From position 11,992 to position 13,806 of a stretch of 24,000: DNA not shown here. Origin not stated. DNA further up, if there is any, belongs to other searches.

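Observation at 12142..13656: Second surface protein in the cluster also has a cytoplasmic effector-type domain: a PRC barrel behind a TM helix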

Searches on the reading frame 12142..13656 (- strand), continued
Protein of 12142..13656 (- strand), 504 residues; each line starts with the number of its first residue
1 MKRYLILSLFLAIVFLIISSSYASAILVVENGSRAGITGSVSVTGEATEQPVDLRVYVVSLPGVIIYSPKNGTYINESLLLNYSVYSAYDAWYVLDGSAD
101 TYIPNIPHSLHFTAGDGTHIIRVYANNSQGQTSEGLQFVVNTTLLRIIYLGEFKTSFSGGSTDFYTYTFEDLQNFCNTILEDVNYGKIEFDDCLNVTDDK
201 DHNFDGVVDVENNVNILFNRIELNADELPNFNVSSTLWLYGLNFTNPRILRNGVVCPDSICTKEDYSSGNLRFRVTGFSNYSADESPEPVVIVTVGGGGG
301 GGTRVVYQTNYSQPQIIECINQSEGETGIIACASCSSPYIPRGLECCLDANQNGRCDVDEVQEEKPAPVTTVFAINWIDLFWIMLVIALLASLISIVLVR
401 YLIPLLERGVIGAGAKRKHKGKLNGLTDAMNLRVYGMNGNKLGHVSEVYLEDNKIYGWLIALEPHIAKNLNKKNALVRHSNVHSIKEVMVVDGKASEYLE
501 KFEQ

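Call 82: list_cluster_members(proteins=[P0001, P0005, P0025, P0011, P0023, P0084, P0096, P0101, P0107, P0086])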
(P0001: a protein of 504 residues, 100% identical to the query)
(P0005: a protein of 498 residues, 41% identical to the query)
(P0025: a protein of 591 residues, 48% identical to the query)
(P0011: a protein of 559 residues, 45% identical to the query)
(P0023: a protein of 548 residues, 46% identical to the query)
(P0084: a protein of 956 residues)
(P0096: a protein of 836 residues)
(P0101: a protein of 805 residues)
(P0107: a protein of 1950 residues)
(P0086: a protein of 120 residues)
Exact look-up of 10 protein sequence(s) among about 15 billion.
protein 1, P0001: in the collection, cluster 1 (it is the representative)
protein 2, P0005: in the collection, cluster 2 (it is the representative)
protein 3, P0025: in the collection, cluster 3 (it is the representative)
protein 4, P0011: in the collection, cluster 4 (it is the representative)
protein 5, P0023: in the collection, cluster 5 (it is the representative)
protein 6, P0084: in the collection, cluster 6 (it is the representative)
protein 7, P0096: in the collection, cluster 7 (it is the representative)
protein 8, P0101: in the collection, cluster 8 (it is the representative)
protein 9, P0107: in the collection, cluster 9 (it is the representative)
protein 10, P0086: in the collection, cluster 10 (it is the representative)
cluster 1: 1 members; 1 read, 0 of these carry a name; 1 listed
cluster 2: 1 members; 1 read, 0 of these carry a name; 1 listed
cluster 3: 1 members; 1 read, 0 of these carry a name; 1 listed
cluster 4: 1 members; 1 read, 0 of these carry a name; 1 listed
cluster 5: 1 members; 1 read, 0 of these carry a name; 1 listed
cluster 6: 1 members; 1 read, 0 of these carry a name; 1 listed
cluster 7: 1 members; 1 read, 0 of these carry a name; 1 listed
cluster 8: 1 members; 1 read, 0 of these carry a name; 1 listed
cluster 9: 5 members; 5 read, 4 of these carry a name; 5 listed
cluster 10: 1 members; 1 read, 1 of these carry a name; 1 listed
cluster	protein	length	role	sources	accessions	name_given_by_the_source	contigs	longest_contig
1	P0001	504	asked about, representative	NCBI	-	-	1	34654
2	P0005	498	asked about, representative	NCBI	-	-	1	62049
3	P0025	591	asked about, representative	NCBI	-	-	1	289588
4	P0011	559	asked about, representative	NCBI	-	-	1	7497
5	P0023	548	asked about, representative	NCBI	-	-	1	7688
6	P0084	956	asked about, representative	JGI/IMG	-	-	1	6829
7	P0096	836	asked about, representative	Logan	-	-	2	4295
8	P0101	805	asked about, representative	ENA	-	-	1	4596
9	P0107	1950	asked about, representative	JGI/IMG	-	sporulation protein YlmC with PRC-barrel domain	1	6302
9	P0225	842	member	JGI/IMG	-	sporulation protein YlmC with PRC-barrel domain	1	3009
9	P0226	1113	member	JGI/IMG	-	hypothetical protein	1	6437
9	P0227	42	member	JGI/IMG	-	hypothetical protein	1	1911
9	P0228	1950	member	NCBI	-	-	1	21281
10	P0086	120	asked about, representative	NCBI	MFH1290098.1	MAG: hypothetical protein ABIH92_01700 [Nanoarchaeota archaeon]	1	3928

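Call 83: find_encoding_contigs(protein=P0001, flank=10000, max_places=2)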
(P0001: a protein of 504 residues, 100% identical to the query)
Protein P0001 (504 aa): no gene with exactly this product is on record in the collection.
